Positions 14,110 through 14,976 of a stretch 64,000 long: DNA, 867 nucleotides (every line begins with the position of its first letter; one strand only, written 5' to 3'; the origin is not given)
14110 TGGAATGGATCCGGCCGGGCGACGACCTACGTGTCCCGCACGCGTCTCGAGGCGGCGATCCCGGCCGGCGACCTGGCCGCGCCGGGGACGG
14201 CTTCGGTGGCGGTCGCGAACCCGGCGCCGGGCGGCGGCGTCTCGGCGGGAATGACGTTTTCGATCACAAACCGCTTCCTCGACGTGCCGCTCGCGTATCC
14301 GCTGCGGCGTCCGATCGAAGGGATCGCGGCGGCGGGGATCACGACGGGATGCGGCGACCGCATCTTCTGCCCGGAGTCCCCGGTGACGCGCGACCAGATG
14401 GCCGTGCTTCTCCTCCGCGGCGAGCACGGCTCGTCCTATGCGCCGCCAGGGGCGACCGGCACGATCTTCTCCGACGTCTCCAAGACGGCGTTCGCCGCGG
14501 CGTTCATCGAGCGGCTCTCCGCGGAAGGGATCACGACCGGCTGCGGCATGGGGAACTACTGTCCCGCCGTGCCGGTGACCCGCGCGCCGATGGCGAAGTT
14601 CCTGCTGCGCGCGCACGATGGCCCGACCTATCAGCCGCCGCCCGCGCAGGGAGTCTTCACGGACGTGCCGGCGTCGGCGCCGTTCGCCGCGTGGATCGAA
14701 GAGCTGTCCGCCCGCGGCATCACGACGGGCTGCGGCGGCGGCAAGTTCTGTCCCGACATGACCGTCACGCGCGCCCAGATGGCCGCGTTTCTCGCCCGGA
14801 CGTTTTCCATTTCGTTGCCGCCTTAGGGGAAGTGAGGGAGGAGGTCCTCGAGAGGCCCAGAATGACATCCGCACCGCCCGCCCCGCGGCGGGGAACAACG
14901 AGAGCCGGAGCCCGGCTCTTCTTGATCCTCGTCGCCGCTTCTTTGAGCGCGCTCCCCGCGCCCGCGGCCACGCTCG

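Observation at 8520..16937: Cysteine-containing SLH variant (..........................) used seven times across three proteins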

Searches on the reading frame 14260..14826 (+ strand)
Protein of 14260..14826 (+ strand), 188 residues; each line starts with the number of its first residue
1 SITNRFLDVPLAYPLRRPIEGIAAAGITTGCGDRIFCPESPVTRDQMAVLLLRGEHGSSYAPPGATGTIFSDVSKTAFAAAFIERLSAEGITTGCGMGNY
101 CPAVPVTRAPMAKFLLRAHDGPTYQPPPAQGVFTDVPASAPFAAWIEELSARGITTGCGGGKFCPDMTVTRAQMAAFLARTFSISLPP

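Call 9: search_solved_structures(query=window:14260-14826:+, max_evalue=1, show_alignments=3)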
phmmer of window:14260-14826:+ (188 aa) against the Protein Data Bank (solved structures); distinct sequences matched with E-value up to 1: 5.
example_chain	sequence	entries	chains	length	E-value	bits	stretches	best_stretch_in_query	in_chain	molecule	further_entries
6bt4_A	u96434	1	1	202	5.3e-06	29.6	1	78-181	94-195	S-layer protein sap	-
3pyw_A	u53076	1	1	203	8.4e-06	29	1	78-181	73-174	S-layer protein sap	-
9g93_A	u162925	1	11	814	8.3e-05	25.7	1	78-181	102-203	S-layer protein sap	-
4aq1_C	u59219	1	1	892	0.00022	24.3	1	16-186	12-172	SBSB PROTEIN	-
4aq1_A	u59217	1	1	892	0.00022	24.3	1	16-186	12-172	SBSB PROTEIN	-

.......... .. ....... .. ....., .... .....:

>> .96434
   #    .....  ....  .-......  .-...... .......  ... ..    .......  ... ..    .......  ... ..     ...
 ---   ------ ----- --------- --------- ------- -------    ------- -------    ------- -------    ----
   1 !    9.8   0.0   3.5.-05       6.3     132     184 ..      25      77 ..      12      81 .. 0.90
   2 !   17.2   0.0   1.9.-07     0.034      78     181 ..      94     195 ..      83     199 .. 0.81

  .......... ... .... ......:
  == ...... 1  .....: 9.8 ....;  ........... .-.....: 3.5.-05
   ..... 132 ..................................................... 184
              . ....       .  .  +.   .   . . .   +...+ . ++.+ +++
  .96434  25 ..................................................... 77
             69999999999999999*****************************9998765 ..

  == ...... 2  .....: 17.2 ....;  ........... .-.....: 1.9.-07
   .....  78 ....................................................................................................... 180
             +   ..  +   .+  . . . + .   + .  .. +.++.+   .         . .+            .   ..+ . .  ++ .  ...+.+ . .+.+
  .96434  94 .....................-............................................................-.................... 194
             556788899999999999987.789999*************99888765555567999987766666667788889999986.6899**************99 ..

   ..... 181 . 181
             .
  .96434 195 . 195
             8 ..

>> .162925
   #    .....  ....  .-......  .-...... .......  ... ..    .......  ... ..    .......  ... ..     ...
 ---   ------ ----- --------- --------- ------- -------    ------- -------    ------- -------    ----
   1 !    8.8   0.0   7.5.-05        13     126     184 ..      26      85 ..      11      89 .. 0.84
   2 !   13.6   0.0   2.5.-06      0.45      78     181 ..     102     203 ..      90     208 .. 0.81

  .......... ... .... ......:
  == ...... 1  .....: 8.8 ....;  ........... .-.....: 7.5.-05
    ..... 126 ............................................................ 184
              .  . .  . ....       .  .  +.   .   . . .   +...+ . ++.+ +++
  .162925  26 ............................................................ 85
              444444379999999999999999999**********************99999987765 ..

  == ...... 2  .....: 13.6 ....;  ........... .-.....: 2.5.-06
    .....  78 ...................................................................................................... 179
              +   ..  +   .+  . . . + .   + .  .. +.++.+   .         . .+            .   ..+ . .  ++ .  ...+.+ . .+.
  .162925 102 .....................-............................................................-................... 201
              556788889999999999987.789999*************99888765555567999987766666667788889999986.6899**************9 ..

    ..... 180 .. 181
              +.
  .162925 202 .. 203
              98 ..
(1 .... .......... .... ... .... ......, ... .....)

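Call 11: find_homologous_proteins(query=window:14260-14826:+, max_evalue=0.001)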
Query window:14260-14826:+ (188 aa): 1350 proteins with E <= 0.001 among 2092 candidates; the best 120 are listed.
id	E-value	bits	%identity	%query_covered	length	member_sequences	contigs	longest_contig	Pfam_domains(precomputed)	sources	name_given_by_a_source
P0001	7.1e-84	298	72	99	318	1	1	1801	PF00395.26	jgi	jgi:hypothetical protein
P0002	6.1e-83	295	52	94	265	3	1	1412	PF24453.2,PF00395.26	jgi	-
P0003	7.7e-79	282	53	95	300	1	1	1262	PF19408.6,PF00395.26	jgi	jgi:hypothetical protein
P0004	4.6e-77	276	52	98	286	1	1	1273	PF19408.6,PF00395.26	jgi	jgi:hypothetical protein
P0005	3.4e-75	270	68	99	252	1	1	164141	PF00395.26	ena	-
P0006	2.3e-70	254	57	96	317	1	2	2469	PF00395.26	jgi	jgi:hypothetical protein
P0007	8.0e-70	253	48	95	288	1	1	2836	PF00395.26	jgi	jgi:S-layer family protein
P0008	1.3e-69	252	60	95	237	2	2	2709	PF00395.26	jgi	jgi:hypothetical protein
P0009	1.4e-68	248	48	95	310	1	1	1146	PF13004.14,PF00395.26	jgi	jgi:hypothetical protein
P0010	5.4e-68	247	57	96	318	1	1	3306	PF00395.26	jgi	jgi:hypothetical protein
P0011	1.6e-67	245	60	95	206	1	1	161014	PF00395.26,PF07878.18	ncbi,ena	-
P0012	1.2e-66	242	49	96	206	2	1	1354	PF00395.26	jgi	jgi:hypothetical protein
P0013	1.4e-66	242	58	95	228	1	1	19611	PF00395.26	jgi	-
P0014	8.5e-65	236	56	95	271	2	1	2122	PF00395.26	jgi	jgi:hypothetical protein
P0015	9.4e-65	236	57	96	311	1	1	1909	PF00395.26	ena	-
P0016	1.6e-64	235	62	97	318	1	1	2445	PF00395.26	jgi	jgi:hypothetical protein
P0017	2.2e-64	235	59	97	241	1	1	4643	PF00395.26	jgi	-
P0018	1.2e-63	232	60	97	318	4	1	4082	PF00395.26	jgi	jgi:hypothetical protein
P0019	1.3e-63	232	58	95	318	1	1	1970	PF00395.26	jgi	jgi:hypothetical protein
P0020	1.6e-63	232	61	95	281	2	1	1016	PF00395.26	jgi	jgi:hypothetical protein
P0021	1.6e-63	232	51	96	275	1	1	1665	PF00395.26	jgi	jgi:hypothetical protein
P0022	2.0e-63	232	44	96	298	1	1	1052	PF01833.31,PF00395.26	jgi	jgi:hypothetical protein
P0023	2.7e-63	231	55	95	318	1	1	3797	PF00395.26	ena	-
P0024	2.9e-63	231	60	95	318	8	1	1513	PF00395.26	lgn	-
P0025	9.0e-63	230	60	95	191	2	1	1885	PF00395.26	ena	-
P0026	3.8e-62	227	61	96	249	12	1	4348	PF00395.26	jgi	-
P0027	4.7e-62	227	59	95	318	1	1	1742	PF00395.26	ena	-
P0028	7.7e-62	226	60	96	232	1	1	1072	PF00395.26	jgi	-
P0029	8.7e-62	226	53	95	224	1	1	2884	PF00395.26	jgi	jgi:hypothetical protein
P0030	8.9e-62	226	58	97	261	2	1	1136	PF01833.31,PF00395.26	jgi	jgi:hypothetical protein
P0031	1.6e-61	225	53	95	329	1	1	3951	PF00395.26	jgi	jgi:hypothetical protein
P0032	2.2e-61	225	59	96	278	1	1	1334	PF00395.26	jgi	jgi:hypothetical protein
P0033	3.8e-61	224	56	78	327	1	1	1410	PF00395.26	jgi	jgi:uncharacterized repeat protein (TIGR03803 family)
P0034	5.7e-61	224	57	98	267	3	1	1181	PF00395.26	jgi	-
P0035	7.9e-61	223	59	97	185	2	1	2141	PF00395.26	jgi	-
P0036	1.3e-60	222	61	95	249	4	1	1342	PF00395.26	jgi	-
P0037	1.4e-60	222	57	95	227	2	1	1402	PF00423.27,PF00395.26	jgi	-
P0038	1.5e-60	222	58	94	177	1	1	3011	PF00395.26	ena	-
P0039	1.5e-60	222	51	98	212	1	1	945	PF00395.26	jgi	jgi:hypothetical protein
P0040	1.5e-60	222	59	94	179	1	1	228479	PF00395.26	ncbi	-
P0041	2.7e-60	221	59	95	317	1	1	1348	PF00395.26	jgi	jgi:hypothetical protein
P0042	3.6e-60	221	44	96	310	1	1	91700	PF01833.31,PF00395.26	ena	-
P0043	4.2e-60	221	58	97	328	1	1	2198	PF00395.26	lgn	-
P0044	4.8e-60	221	57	95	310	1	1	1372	PF00395.26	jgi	jgi:hypothetical protein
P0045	4.8e-60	221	59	95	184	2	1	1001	PF00395.26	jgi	jgi:hypothetical protein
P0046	6.4e-60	220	57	97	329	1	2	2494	PF00395.26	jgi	-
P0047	7.6e-60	220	59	96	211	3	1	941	PF00395.26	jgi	jgi:hypothetical protein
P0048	1.2e-59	219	56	95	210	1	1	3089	PF00395.26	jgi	jgi:hypothetical protein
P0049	1.6e-59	219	52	96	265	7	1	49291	PF19408.6,PF00395.26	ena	-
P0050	3.1e-59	218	57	95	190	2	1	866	PF00395.26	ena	-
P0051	3.8e-59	218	58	98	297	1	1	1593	PF07679.23,PF13927.13,PF00395.26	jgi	jgi:hypothetical protein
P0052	4.1e-59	218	55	98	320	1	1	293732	PF00395.26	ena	-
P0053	4.2e-59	218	51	96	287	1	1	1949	PF00395.26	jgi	jgi:S-layer homology domain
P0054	4.3e-59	218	47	72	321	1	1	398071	PF00395.26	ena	-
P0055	5.5e-59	217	55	87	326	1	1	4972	PF00395.26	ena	-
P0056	5.8e-59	217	57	97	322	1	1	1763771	PF00395.26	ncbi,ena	-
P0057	6.5e-59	217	59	96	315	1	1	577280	PF01833.31,PF00395.26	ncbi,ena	-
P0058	7.5e-59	217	57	95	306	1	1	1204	PF00395.26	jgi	-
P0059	8.3e-59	217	50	95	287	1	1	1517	PF01833.31,PF00395.26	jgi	jgi:hypothetical protein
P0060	9.7e-59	216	40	94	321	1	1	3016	PF00395.26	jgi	jgi:hypothetical protein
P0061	1.0e-58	216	60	97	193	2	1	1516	PF00395.26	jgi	jgi:hypothetical protein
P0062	1.2e-58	216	52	96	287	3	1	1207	PF00395.26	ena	-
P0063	1.4e-58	216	59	98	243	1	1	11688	PF00395.26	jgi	jgi:hypothetical protein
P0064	4.8e-58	214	58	95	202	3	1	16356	PF00395.26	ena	-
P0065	5.5e-58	214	50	84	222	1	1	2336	PF00395.26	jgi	jgi:hypothetical protein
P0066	7.0e-58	214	54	95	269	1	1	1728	PF00395.26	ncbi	ncbi:MAG: S-layer homology domain-containing protein, partial [Candidatus Rokuibacteriota bacterium]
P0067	7.3e-58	214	55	95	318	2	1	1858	PF00395.26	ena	-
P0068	1.0e-57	213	58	95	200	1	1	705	PF00395.26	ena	-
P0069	1.0e-57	213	56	95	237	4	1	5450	PF00395.26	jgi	jgi:hypothetical protein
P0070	1.4e-57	213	56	88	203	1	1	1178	PF00395.26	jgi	jgi:hypothetical protein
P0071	2.2e-57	212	53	95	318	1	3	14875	PF00395.26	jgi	-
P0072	2.6e-57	212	56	97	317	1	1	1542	PF00395.26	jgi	jgi:hypothetical protein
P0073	3.0e-57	212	55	97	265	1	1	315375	PF00395.26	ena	-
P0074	3.2e-57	211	59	85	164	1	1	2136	PF00395.26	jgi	jgi:hypothetical protein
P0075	4.0e-57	211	59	94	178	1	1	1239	PF00395.26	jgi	jgi:S-layer homology domain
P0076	5.7e-57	211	51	95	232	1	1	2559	PF00395.26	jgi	jgi:hypothetical protein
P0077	5.9e-57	211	55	98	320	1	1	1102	PF00395.26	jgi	jgi:hypothetical protein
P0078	6.4e-57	210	56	95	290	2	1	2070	PF00395.26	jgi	jgi:hypothetical protein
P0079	6.5e-57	210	56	95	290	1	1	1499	PF01833.31,PF00395.26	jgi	jgi:hypothetical protein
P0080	7.6e-57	210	55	95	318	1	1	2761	PF00395.26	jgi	jgi:hypothetical protein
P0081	1.1e-56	210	56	95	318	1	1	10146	PF00395.26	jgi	jgi:hypothetical protein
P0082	1.2e-56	210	58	97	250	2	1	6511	PF00395.26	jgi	jgi:hypothetical protein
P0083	1.2e-56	210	60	88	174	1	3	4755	PF00395.26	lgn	-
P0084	1.4e-56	209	49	98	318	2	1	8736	PF00395.26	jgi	jgi:hypothetical protein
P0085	1.6e-56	209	54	96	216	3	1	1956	PF00395.26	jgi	jgi:hypothetical protein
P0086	1.8e-56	209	56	95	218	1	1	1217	PF00395.26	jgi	jgi:hypothetical protein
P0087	2.0e-56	209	56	97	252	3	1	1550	PF00395.26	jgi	jgi:hypothetical protein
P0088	2.2e-56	209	60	95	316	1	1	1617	PF00395.26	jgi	-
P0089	2.3e-56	209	59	97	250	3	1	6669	PF00395.26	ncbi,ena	-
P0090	4.0e-56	208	52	97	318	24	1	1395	PF00395.26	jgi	jgi:S-layer homology domain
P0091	4.0e-56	208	56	95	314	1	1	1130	PF00395.26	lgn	-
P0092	6.5e-56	207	56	95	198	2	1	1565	PF00395.26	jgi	jgi:hypothetical protein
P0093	7.1e-56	207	52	95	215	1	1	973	PF00395.26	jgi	jgi:hypothetical protein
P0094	7.2e-56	207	56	95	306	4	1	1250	PF00395.26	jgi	jgi:hypothetical protein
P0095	7.7e-56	207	56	90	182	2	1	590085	PF00395.26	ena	-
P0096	1.7e-55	206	56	95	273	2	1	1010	PF00395.26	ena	-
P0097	1.8e-55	206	49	98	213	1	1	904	PF00395.26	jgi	jgi:hypothetical protein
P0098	1.9e-55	206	56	95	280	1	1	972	PF00395.26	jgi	jgi:hypothetical protein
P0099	2.0e-55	206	56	96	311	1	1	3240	PF01833.31,PF00395.26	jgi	jgi:hypothetical protein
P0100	2.7e-55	205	55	78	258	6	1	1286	PF24453.2,PF00395.26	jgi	-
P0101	3.1e-55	205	48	84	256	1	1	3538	PF00395.26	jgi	jgi:hypothetical protein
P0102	3.5e-55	205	55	94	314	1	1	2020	PF02412.24,PF05593.20,PF00395.26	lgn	-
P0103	3.7e-55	205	57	96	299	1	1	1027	PF01833.31,PF00395.26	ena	-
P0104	4.0e-55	205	54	95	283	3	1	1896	PF00395.26,PF19078.7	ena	-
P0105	4.0e-55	205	54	95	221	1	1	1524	PF00395.26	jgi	jgi:hypothetical protein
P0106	6.1e-55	204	55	98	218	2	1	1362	PF00395.26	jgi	-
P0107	7.3e-55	204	53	95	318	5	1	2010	PF00395.26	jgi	jgi:S-layer homology domain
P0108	1.1e-54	203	53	89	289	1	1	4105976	PF00395.26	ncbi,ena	-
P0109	1.4e-54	203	55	95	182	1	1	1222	PF00395.26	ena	-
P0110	1.4e-54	203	57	98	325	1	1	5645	PF17963.8,PF17892.8,PF17803.8,PF00395.26,PF05345.19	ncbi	ncbi:MAG: Ig-like domain-containing protein, partial [Anaerolineales bacterium]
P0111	1.4e-54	203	54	97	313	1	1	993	PF00395.26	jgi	jgi:ELWxxDGT repeat protein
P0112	1.6e-54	203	56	96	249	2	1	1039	PF00395.26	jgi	jgi:hypothetical protein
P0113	1.6e-54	203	51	98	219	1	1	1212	PF00395.26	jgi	-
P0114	1.6e-54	203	54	98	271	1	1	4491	PF00395.26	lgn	-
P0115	2.0e-54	202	45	96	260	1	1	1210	PF01833.31,PF00395.26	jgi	jgi:hypothetical protein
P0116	2.2e-54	202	55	98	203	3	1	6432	PF24453.2,PF00395.26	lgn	-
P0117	2.2e-54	202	54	97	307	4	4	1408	PF12733.14,PF00395.26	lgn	-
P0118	3.2e-54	202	56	95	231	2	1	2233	PF00395.26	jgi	jgi:hypothetical protein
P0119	3.5e-54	202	53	94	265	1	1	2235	PF00395.26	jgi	jgi:hypothetical protein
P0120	3.6e-54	201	51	97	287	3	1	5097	PF00395.26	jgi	jgi:S-layer homology domain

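Call 20: find_related_loci(query=A1, collection=genome_contigs, flank=10000)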
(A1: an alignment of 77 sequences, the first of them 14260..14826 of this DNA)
Query A1 (188 aa) in genome_contigs; peptide patterns used: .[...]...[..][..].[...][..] (x = any residue, [..] = any of these).
599 stretches matched a pattern (row limit reached: there are more); 589 encode a relative of the query (tblastn E <= 1e-3); the best 80 are kept; 79 distinct loci.
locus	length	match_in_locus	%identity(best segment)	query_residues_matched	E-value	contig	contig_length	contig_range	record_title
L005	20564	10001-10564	95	1-188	2e-120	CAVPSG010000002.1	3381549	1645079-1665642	MAG: uncultured Acidobacteriota bacterium isolate MFD00031.bin.2.23 genome assembly, contig: contig_3210, whole genome s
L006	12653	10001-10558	85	1-186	5e-107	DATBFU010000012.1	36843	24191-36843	MAG TPA_asm: Thermoanaerobaculia bacterium isolate SMAG_U3819 k141_2972924, whole genome shotgun sequence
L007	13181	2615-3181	72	1-188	5e-88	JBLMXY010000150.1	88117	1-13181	MAG: Acidobacteriota bacterium isolate MAG243 PRJNA957066_bin25_renamed_149, whole genome shotgun sequence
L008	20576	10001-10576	62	6-188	2e-71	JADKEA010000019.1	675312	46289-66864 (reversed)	MAG: Candidatus Villigracilis affinis isolate OdNW_MAXAC.037 tig00219571-10-6778260, whole genome shotgun sequence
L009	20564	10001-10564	60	4-187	1e-69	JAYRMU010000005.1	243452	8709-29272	MAG: Thermoanaerobaculia bacterium isolate XM2_XAASGE4bin.10 k141_81200, whole genome shotgun sequence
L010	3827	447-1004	58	3-184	8e-68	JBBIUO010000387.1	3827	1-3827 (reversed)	MAG: Chloroflexota bacterium isolate QNS170220_bin_55 NODE_9225_length_3827_cov_9.438494, whole genome shotgun sequence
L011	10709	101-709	62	5-184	1e-67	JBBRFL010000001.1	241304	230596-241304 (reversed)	MAG: Thermoanaerobaculia bacterium isolate Co_metawrap_2567 Cmw_2567_k141_2070556_length_241304_cov_22.9993, whole genom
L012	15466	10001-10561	56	1-184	2e-66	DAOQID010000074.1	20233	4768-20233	MAG TPA_asm: Anaerolineales bacterium isolate AMR_MDS_0635 NODE_1193_length_20233_cov_12.475964, whole genome shotgun se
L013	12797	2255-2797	59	5-184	8e-66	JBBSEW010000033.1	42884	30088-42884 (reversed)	MAG: Thermoanaerobaculia bacterium isolate LS1_sbin.61 LS1_sbin.61_K_675813_L_42884_cov_17.0244, whole genome shotgun se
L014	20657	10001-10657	58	3-184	1e-65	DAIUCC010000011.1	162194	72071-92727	MAG TPA_asm: Anaerolineales bacterium isolate CTOTU7665 NODE_192_length_162194_cov_13.035544, whole genome shotgun seque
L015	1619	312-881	57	1-187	4e-68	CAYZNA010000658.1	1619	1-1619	MAG TPA_asm: uncultured Anaerolineales bacterium isolate binchicken_co232_135 genome assembly, contig: NODE_134653_lengt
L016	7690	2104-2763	57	3-184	4e-65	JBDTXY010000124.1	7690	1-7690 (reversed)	MAG: Acidobacteriota bacterium isolate cluster4_bin.127 NODE_30321_length_7690_cov_7.466274, whole genome shotgun sequen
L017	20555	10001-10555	57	1-184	9e-65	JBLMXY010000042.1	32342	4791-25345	MAG: Acidobacteriota bacterium isolate MAG243 PRJNA957066_bin25_renamed_41, whole genome shotgun sequence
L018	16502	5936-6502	59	6-186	1e-64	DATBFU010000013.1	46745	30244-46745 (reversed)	MAG TPA_asm: Thermoanaerobaculia bacterium isolate SMAG_U3819 k141_3621263, whole genome shotgun sequence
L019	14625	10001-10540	58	6-182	2e-64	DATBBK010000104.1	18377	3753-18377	MAG TPA_asm: Thermoanaerobaculia bacterium isolate SMAG_U5757 k141_3845479, whole genome shotgun sequence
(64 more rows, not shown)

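Call 23: predict_structure(alignment_id=A1)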
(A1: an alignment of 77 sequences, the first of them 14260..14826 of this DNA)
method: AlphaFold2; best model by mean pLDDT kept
length: 188 residues; sequences in the alignment: 77
mean_pLDDT: 97.2   pTM: 0.91
mean pLDDT of the five models: 97.2, 97.2, 97.0, 97.0, 96.8
residues with pLDDT >= 90: 183; 70-90: 2; 50-70: 2; < 50: 1
segments of 3 or more residues with pLDDT < 50: none
pLDDT, mean of each block of 10 residues (from residue 1): 83 97 97 97 99 98 98 98 99 98 98 98 98 98 99 98 98 99 96
secondary structure, 60 per line:
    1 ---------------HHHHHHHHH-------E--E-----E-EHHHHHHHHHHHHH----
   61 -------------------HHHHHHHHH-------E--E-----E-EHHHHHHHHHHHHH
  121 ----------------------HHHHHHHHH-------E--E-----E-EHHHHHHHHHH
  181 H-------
elements in order: H16-24 H44-56 H80-88 H108-120 H143-151 H171-181
